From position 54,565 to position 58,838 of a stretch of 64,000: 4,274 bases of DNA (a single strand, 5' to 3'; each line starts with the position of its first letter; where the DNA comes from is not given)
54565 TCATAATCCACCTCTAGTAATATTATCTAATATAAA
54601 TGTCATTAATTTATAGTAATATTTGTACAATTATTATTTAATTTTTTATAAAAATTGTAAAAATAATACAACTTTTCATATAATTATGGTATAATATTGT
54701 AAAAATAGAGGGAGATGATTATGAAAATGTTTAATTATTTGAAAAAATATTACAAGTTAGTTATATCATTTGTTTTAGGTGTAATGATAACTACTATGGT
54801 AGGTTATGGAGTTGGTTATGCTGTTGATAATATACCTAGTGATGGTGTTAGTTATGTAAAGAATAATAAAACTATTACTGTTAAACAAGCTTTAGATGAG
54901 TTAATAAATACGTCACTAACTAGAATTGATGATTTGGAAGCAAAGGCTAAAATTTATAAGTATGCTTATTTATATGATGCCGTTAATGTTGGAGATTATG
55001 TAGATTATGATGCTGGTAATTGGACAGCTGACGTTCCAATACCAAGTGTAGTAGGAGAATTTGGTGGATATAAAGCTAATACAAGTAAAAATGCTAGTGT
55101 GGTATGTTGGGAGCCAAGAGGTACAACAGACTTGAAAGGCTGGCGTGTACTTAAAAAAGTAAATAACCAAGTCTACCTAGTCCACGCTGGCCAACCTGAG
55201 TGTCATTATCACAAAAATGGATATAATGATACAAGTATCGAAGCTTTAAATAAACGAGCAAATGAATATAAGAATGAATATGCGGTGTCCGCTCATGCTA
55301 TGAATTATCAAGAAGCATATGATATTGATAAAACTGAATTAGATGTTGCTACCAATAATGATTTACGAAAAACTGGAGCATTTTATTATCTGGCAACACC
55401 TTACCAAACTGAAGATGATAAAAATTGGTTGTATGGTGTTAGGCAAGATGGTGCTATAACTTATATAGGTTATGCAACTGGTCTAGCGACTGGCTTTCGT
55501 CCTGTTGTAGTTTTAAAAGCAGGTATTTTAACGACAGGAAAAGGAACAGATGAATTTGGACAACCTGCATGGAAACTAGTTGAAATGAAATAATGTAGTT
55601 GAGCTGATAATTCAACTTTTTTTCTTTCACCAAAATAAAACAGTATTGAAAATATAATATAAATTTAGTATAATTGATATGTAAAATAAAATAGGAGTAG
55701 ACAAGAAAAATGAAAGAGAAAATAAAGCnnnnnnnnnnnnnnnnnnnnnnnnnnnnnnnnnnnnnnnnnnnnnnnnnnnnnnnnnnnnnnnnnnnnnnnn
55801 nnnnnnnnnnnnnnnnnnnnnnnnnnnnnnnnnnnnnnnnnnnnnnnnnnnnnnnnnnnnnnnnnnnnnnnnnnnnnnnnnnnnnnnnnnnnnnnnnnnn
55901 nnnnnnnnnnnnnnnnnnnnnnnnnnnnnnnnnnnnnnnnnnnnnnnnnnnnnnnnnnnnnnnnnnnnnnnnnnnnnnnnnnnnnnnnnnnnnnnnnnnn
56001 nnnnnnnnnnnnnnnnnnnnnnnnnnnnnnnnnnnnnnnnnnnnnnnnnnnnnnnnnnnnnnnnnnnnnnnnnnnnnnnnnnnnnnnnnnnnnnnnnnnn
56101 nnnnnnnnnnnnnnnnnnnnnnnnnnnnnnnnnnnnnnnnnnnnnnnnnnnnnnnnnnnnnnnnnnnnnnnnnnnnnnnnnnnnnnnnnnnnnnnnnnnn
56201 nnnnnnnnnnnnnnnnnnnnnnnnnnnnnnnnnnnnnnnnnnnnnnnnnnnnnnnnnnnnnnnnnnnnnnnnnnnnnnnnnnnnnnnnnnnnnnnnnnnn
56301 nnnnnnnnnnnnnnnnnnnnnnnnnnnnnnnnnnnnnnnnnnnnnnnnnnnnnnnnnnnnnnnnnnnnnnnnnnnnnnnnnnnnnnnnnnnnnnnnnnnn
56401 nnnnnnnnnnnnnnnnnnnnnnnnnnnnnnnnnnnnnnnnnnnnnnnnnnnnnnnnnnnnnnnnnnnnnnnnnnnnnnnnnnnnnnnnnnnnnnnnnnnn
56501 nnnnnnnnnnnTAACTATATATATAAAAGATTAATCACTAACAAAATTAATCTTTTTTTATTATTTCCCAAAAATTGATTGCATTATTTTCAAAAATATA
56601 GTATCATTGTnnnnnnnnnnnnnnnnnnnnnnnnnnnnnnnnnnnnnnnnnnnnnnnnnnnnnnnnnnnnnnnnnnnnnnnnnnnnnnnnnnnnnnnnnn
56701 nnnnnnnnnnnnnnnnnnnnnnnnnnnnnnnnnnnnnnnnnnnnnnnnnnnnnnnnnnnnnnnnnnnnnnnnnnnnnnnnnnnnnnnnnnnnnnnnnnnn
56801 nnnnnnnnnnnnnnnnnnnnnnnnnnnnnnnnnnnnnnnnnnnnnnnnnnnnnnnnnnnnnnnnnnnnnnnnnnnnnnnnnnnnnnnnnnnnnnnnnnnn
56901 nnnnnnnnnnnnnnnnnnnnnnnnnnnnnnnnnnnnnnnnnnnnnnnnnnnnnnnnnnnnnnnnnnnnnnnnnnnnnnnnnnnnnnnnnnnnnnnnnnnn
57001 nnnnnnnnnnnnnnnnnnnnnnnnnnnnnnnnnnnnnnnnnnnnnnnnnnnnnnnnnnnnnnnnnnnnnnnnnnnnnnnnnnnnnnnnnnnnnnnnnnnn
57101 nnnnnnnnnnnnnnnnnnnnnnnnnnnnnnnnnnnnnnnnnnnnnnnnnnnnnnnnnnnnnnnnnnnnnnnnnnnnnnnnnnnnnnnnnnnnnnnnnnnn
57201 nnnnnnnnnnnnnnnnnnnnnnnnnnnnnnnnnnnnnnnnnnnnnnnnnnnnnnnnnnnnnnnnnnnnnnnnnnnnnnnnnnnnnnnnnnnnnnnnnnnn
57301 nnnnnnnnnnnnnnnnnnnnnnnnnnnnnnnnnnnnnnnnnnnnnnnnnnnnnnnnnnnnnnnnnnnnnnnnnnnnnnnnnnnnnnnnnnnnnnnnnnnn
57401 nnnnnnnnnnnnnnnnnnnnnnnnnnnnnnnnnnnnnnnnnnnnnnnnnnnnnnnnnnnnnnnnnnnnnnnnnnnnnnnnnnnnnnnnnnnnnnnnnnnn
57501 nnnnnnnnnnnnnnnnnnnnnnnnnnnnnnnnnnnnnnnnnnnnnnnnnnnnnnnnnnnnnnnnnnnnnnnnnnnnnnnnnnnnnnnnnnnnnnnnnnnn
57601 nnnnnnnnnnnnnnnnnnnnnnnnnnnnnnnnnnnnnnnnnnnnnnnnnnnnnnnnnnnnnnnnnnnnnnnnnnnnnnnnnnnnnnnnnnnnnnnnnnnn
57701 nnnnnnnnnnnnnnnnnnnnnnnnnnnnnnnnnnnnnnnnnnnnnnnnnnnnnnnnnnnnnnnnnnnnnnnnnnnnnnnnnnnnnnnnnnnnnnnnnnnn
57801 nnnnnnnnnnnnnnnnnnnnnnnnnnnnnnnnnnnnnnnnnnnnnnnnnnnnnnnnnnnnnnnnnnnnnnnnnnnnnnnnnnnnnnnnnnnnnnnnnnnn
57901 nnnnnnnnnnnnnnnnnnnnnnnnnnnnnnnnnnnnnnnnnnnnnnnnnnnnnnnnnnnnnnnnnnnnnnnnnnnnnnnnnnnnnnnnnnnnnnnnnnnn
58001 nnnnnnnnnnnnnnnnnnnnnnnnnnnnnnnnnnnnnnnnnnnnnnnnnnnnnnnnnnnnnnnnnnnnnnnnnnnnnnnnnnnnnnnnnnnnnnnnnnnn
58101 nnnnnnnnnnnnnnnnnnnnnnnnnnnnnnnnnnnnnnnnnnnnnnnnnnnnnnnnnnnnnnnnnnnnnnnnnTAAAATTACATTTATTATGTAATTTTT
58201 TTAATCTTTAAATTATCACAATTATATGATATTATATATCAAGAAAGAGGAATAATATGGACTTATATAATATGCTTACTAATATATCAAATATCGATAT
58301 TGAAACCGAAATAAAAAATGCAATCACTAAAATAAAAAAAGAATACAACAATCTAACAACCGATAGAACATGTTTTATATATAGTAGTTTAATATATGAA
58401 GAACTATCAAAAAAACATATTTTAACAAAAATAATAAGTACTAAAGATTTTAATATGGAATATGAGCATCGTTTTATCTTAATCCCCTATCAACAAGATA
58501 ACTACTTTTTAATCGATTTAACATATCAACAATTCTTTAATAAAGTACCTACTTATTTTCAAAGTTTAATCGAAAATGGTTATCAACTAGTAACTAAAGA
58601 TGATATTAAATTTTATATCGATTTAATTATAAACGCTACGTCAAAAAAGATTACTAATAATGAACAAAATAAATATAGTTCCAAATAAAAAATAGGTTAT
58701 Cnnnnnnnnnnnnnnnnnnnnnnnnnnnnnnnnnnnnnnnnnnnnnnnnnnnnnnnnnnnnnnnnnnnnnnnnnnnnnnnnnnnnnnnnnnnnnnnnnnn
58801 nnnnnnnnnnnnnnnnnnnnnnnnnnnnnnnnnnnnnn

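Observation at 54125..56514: Uncharacterised multigene family of secreted/surface proteins; this locus holds two tandem copies plus a divergent XRE regulator between rsmG and the noc-like gene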

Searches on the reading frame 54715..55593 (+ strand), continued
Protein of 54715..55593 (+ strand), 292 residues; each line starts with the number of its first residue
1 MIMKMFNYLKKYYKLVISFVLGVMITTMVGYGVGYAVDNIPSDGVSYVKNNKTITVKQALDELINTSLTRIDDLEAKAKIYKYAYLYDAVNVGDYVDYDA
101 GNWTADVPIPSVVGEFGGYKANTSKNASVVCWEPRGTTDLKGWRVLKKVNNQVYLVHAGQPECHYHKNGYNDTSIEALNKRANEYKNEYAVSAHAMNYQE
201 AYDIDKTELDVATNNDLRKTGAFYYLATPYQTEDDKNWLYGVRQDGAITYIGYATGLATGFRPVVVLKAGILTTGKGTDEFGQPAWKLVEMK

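Call 77: fold_search(model_id=the predicted structure, library=pdb)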
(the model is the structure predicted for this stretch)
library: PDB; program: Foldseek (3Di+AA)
matches with E <= 10: 641; with E <= 0.001: 0
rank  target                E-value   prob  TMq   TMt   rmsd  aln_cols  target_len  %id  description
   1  9qa6                  9.1e-02  0.60  0.32  0.13   9.5       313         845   10  Cryo-EM structure of Thomasclavelia ramosa IgA peptidase (IgAse) active site mutant (S32-N876) (released 2025-06-25)
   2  1wnu_A                1.1e-01  0.07  0.09  0.15  16.3       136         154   10  Structure of Archaeal Trans-Editing Protein AlaX in complex with L-serine (released 2005-07-26)
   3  3t4m_J                1.5e-01  0.07  0.09  0.12  17.2       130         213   17  Ac-AChBP ligand binding domain mutated to human alpha-7 nAChR (intermediate) (released 2011-10-26)
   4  2ymd_H                1.5e-01  0.06  0.11  0.13  17.2       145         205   17  Crystal structure of a mutant binding protein (5HTBP-AChBP) in complex with serotonin (5-hydroxytryptamine) (released 2012-12-12)
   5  4ezm_L                1.8e-01  0.18  0.19  0.34  11.6       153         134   12  Crystal structure of the human IgE-Fc(epsilon)3-4 bound to its B cell receptor derCD23 (released 2012-07-18)
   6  1v7o_B                2.0e-01  0.06  0.10  0.15  16.2       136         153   10  Alanyl-tRNA synthetase editing domain homologue protein from Pyrococcus horikoshii (released 2004-01-13)
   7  4hep_A                2.0e-01  0.05  0.10  0.15  19.6       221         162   10  Complex of lactococcal phage TP901-1 with a llama vHH (vHH17) binder (nanobody) (released 2013-03-20)
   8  5brx_B                2.1e-01  0.03  0.08  0.10  20.7       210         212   12  X-ray crystal structure of Aplysia californica (Ac-AChBP) in complex with 2-pyridyl azatricyclo[3.3.1.13,7]decane; 2-p (released 2015-06-24)
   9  2ymd_B                2.3e-01  0.07  0.10  0.13  16.8       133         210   16  Crystal structure of a mutant binding protein (5HTBP-AChBP) in complex with serotonin (5-hydroxytryptamine) (released 2012-12-12)
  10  2wnl_C                2.5e-01  0.06  0.09  0.11  18.0       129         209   18  CRYSTAL STRUCTURE OF APLYSIA ACHBP IN COMPLEX WITH ANABASEINE (released 2009-09-01)
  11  3peo_E                2.5e-01  0.05  0.09  0.11  17.6       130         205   16  Crystal structure of acetylcholine binding protein complexed with metocurine (released 2011-10-12)
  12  5syo_C                2.6e-01  0.05  0.09  0.12  17.3       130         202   17  Crystal structure of a chimeric acetylcholine binding protein from Aplysia californica (Ac-AChBP) containing loop C fr (released 2016-10-12)
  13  5co5_A                2.6e-01  0.04  0.11  0.13  17.3       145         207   17  Crystal structure of Ac-AChBP in complex with conotoxin GIC (released 2016-07-20)
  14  2h2r_A                2.8e-01  0.08  0.15  0.25  13.0       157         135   11  Crystal structure of the human CD23 Lectin domain, apo form (released 2006-06-20)
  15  4dbm_C                2.8e-01  0.06  0.09  0.12  17.2       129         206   15  Aplysia californica-AChBP in complex with triazole 18 (released 2012-03-21)
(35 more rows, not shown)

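Call 80: search_protein_families(library=pfam, proteins=[P0054, P0058, P0067], max_evalue=0.001)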
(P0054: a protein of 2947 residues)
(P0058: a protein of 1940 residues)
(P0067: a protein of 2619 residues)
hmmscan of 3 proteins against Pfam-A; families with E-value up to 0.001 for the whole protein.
P0054 (2947 aa): 4 families
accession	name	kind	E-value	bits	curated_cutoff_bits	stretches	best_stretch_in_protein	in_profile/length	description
PF07668.16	MpPF1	-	1.2e-09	38.4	22.7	0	2497-2545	263-311/314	M penetrans paralogue family 1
PF09479.16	Flg_new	-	5.7e-09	36.4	27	1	141-215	1-64/65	Listeria-Bacteroides repeat domain (List_Bact_rpt)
PF16709.11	SCAB-Ig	-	8.1e-07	29.5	27.6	0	899-972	3-77/98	Ig domain of plant-specific actin-binding protein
PF05345.18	He_PIG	-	8.5e-07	29.8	24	0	841-872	54-85/96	Putative Ig domain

P0058 (1940 aa): 3 families
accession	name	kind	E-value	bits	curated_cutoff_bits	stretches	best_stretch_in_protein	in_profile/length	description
PF09479.16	Flg_new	-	3.7e-46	155.5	27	4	1064-1130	2-65/65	Listeria-Bacteroides repeat domain (List_Bact_rpt)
PF19789.6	DUF6273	-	1.4e-07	31.9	23.5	0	978-1039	114-171/172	Domain of unknown function (DUF6273)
PF13927.12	Ig_3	-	0.00027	21.8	30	0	285-359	2-75/78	Immunoglobulin domain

P0067 (2619 aa): 1 family
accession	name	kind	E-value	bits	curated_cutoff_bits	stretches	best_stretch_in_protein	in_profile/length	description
PF03781.23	FGE-sulfatase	-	5.7e-05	23.3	23.3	1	1245-1342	140-254/255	Sulfatase-modifying factor enzyme 1-like domain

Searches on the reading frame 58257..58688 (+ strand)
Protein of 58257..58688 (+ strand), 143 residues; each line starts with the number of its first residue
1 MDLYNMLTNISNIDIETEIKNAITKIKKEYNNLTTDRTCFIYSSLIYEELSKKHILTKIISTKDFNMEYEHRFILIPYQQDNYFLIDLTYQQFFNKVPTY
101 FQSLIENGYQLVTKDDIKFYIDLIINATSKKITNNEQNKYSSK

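Call 4: search_protein_families(library=pfam, proteins=[window:58257-58688:+], max_evalue=1)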
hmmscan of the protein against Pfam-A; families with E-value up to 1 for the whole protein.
window:58257-58688:+ (143 aa): 1 family
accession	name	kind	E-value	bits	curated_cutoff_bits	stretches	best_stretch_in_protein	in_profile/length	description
PF03834.20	Rad10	-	0.062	13.6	28.1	1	6-81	13-78/115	Binding domain of DNA repair protein Ercc1 (rad10/Swi10)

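Call 58: search_protein_families(library=ncbifam, proteins=[window:58257-58688:+], max_evalue=0.1)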
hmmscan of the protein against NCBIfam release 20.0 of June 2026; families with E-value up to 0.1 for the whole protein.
window:58257-58688:+ (143 aa): 0 families
